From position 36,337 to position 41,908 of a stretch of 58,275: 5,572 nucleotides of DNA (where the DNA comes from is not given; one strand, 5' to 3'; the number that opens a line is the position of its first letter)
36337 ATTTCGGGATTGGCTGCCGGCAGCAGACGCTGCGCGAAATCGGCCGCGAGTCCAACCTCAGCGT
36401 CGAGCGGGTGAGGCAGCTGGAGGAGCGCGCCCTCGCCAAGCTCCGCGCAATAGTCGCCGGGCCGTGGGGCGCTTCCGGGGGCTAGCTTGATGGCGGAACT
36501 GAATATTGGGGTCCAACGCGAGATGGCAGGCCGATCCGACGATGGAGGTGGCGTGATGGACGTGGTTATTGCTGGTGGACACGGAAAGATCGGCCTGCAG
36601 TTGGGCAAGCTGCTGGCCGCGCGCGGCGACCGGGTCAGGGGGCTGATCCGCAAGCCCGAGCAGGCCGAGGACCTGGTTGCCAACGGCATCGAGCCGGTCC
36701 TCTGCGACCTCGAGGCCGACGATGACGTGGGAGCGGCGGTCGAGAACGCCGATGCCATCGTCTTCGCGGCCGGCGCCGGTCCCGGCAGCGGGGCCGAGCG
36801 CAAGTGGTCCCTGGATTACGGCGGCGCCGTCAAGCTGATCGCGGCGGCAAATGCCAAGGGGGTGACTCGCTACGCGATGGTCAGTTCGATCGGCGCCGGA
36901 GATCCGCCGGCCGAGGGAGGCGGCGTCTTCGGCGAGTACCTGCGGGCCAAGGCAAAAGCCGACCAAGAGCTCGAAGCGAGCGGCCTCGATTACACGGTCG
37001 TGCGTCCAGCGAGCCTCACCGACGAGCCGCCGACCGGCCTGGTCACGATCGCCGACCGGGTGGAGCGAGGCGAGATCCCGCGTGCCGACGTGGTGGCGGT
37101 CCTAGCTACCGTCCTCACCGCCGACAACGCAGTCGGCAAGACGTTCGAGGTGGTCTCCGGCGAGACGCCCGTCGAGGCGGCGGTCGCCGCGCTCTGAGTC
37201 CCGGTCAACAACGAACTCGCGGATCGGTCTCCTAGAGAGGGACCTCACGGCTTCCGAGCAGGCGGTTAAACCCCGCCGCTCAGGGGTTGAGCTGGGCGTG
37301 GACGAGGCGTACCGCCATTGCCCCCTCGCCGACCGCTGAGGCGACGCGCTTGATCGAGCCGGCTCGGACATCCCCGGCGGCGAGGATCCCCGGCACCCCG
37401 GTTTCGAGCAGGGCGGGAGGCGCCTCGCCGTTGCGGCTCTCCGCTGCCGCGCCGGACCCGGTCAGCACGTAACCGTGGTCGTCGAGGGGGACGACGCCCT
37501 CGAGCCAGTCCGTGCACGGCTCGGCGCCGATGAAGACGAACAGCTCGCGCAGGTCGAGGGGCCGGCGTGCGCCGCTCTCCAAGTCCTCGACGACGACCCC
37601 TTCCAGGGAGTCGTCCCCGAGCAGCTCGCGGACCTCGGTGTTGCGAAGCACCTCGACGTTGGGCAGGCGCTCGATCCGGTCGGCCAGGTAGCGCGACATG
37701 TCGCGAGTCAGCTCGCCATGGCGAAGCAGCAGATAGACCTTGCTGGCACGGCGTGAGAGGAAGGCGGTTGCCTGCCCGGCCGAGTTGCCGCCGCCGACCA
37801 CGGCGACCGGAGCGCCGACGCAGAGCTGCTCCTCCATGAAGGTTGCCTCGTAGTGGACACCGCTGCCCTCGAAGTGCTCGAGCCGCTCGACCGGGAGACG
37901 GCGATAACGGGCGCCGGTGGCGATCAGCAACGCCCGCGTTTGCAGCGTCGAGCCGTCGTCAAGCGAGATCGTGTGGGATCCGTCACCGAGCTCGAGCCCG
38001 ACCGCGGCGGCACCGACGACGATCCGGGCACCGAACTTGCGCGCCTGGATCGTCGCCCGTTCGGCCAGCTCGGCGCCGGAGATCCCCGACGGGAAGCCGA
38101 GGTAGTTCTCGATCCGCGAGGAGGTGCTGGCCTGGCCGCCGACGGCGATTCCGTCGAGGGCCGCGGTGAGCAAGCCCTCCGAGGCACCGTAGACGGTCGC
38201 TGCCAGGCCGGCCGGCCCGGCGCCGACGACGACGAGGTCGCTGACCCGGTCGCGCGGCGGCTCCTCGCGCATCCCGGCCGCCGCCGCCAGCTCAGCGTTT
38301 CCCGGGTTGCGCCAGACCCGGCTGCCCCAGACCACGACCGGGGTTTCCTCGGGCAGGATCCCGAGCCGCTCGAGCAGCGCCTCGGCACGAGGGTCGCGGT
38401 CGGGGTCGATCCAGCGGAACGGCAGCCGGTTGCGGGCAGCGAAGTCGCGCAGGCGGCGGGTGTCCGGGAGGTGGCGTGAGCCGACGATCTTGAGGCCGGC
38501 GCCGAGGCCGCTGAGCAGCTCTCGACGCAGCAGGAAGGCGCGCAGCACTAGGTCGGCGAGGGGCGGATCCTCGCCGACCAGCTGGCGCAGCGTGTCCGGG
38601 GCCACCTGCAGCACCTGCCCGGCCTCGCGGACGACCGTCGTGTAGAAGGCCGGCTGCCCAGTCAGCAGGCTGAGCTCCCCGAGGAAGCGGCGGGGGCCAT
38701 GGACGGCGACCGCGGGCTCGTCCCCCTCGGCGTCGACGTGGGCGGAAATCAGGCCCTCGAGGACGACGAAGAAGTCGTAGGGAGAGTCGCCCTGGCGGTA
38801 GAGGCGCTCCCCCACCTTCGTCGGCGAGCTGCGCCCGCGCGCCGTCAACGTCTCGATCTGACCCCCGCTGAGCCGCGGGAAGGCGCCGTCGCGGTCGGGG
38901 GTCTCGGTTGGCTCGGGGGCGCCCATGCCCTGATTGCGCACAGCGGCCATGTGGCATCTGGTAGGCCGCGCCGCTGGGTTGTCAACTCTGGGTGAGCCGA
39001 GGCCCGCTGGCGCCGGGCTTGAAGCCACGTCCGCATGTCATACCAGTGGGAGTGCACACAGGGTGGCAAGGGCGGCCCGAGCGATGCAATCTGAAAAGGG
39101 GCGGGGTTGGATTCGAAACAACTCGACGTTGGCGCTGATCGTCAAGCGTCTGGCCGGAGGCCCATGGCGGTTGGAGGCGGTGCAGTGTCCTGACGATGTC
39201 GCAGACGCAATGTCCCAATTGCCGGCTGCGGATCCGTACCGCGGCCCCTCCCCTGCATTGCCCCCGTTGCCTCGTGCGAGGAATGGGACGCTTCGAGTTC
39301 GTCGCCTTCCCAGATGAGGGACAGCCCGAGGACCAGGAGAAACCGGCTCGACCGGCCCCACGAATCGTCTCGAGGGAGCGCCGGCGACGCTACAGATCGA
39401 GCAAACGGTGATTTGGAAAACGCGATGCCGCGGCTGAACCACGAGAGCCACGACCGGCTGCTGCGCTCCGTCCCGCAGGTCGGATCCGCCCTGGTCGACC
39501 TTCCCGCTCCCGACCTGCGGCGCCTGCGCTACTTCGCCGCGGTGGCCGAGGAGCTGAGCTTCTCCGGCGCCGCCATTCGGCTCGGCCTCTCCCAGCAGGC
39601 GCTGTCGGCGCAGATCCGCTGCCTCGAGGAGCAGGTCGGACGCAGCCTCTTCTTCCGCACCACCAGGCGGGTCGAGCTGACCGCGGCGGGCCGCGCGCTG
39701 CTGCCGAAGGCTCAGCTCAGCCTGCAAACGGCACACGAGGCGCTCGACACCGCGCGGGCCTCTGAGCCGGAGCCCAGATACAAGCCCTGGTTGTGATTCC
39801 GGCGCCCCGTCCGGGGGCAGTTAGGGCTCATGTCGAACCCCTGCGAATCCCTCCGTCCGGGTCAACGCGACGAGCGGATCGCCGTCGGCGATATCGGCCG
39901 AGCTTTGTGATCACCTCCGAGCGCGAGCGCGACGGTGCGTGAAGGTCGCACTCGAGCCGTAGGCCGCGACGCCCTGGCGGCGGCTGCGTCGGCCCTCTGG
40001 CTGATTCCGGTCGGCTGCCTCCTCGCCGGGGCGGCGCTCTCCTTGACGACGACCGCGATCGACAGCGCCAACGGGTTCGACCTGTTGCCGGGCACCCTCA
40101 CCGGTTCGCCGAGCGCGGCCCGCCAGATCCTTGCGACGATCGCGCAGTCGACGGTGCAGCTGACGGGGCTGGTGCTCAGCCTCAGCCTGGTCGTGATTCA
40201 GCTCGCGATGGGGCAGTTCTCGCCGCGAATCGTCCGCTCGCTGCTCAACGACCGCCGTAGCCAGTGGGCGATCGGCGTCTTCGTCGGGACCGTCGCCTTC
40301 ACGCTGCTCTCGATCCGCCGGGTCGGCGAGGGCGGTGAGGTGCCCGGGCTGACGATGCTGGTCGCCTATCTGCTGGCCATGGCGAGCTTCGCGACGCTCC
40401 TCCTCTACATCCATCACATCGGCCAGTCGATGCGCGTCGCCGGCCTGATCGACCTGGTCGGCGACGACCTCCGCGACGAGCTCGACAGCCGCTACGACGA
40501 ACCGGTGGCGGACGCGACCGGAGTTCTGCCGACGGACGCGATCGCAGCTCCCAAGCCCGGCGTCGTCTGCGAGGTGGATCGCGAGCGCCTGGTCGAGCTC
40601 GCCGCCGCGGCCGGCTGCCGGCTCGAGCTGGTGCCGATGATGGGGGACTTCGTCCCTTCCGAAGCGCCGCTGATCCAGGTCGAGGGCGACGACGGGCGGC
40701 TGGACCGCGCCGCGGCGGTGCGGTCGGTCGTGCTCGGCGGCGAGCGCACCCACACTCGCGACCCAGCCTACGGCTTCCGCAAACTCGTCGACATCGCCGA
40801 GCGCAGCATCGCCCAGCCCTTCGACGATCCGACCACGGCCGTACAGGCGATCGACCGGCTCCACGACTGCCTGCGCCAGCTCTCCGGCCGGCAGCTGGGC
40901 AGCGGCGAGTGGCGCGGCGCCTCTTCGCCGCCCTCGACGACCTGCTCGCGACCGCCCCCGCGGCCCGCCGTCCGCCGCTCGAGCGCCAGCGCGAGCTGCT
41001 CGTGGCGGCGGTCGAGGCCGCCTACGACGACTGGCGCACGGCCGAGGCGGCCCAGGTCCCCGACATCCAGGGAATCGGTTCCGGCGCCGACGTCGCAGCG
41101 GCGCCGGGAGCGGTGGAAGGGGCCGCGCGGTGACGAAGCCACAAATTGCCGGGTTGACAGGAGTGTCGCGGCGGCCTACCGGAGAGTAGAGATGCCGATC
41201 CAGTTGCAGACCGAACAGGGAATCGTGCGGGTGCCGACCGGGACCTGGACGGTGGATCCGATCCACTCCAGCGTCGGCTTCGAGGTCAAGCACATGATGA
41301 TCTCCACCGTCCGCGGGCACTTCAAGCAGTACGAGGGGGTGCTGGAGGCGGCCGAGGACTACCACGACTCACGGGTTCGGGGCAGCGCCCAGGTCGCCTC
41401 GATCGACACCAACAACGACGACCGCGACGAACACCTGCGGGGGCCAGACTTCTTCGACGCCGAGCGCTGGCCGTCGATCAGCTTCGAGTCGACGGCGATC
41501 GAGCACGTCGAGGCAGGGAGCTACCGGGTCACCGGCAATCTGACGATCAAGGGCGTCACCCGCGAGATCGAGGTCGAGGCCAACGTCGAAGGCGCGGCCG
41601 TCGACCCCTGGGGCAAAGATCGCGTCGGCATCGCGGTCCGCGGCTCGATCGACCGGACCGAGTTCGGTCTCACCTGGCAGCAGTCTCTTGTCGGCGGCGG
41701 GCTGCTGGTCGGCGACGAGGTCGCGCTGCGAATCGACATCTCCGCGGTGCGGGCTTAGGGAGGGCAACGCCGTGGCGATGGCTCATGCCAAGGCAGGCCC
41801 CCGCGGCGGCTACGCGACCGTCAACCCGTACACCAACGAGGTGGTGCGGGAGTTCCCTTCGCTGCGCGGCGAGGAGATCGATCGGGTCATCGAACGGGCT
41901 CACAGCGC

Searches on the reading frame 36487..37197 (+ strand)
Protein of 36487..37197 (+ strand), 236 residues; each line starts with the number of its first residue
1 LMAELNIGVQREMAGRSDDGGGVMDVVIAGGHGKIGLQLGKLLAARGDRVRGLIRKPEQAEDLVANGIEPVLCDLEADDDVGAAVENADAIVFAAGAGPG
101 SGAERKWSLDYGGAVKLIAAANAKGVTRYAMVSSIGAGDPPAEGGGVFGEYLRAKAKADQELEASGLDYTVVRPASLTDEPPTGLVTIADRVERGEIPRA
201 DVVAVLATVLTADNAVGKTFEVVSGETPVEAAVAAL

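Call 47: search_protein_families(library=pfam, proteins=[window:36487-37197:+], max_evalue=0.01)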
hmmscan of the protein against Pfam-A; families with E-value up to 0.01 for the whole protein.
window:36487-37197:+ (236 aa): 5 families
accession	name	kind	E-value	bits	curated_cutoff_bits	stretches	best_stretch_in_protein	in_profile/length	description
PF13460.12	NAD_binding_10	-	1.8e-45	155.5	27.2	1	30-212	1-183/184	NAD(P)H-binding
PF01370.27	Epimerase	-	5.7e-10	39.5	20.9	1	26-176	1-171/240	NAD dependent epimerase/dehydratase family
PF05368.20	NmrA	-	5.2e-08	33.3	27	1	26-172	5-144/298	NmrA-like family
PF01073.25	3Beta_HSD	-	7.9e-06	25.5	22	1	27-137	1-119/280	3-beta hydroxysteroid dehydrogenase/isomerase family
PF02254.24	TrkA_N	-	0.0092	16.7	23.8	0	31-96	5-71/116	TrkA-N domain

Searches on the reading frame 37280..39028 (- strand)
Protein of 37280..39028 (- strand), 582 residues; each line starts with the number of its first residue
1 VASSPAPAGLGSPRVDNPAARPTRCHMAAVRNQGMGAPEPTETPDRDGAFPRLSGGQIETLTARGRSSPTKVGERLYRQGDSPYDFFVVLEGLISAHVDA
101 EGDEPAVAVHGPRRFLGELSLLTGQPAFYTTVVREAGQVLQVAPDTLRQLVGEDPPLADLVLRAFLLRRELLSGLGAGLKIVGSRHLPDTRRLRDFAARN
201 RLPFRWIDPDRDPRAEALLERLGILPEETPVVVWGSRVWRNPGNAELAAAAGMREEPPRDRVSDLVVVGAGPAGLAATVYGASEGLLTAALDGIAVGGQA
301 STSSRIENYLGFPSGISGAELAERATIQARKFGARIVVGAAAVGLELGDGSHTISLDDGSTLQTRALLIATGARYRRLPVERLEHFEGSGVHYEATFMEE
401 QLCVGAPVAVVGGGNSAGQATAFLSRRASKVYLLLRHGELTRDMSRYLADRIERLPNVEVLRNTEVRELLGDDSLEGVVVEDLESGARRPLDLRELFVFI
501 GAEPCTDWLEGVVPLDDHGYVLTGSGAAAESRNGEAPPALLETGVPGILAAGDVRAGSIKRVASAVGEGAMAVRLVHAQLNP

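Call 47: search_protein_families(library=pfam, proteins=[window:37280-39028:-], max_evalue=0.01)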
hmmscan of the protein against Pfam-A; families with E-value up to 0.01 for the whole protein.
window:37280-39028:- (582 aa): 5 families
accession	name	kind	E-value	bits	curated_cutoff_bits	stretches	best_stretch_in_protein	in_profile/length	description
PF07992.20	Pyr_redox_2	-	1.6e-30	106.9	26.1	1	264-569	2-291/291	Pyridine nucleotide-disulphide oxidoreductase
PF00027.35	cNMP_binding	-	8.9e-15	54.9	27.5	1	73-152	7-87/89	Cyclic nucleotide-binding domain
PF00070.33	Pyr_redox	-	2e-09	38.3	22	1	408-481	2-80/82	Pyridine nucleotide-disulphide oxidoreductase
PF13738.12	Pyr_redox_3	-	1.8e-08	34.5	30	1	329-469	91-238/305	Pyridine nucleotide-disulphide oxidoreductase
PF01946.23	Thi4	-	0.0072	16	26.2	0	262-298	17-55/235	Thi4 family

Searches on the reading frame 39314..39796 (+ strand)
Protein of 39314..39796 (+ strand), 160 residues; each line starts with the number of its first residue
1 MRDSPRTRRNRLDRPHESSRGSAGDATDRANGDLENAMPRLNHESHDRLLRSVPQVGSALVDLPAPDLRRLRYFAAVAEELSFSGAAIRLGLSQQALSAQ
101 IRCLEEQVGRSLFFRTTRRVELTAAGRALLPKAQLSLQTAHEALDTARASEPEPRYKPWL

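Call 47: search_protein_families(library=pfam, proteins=[window:39314-39796:+], max_evalue=0.01)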
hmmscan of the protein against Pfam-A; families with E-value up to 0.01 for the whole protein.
window:39314-39796:+ (160 aa): 1 family
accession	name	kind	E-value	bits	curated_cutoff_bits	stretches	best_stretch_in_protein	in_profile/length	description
PF00126.33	HTH_1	-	1.9e-22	79.4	26.6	1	68-127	1-60/60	Bacterial regulatory helix-turn-helix protein, lysR family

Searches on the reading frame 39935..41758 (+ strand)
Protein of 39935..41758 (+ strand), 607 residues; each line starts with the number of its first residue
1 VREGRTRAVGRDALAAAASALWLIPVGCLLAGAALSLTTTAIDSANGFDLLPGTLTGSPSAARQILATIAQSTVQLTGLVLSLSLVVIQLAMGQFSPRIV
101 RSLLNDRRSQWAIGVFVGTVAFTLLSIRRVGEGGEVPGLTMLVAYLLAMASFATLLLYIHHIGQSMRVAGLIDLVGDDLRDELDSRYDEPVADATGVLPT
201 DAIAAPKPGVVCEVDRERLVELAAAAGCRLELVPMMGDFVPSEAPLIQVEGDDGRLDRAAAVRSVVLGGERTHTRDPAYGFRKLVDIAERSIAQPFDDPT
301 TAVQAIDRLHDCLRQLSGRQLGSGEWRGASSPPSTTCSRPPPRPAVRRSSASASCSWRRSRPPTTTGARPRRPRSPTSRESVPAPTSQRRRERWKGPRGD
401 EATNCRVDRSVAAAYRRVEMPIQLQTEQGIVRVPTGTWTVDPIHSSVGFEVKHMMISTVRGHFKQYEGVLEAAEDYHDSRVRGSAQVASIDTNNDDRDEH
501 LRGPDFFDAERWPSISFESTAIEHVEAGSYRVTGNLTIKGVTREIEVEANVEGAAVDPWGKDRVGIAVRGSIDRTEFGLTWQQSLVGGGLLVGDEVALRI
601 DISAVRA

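Call 47: search_protein_families(library=pfam, proteins=[window:39935-41758:+], max_evalue=0.01)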
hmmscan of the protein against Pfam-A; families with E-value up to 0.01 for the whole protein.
window:39935-41758:+ (607 aa): 2 families
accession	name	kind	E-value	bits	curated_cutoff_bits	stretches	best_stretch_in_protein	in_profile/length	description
PF10011.15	DUF2254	-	1.3e-80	271.5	28.8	1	19-326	2-321/368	Predicted membrane protein (DUF2254)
PF04264.18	YceI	-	3e-47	161.2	23.7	1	438-604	1-150/150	YceI-like domain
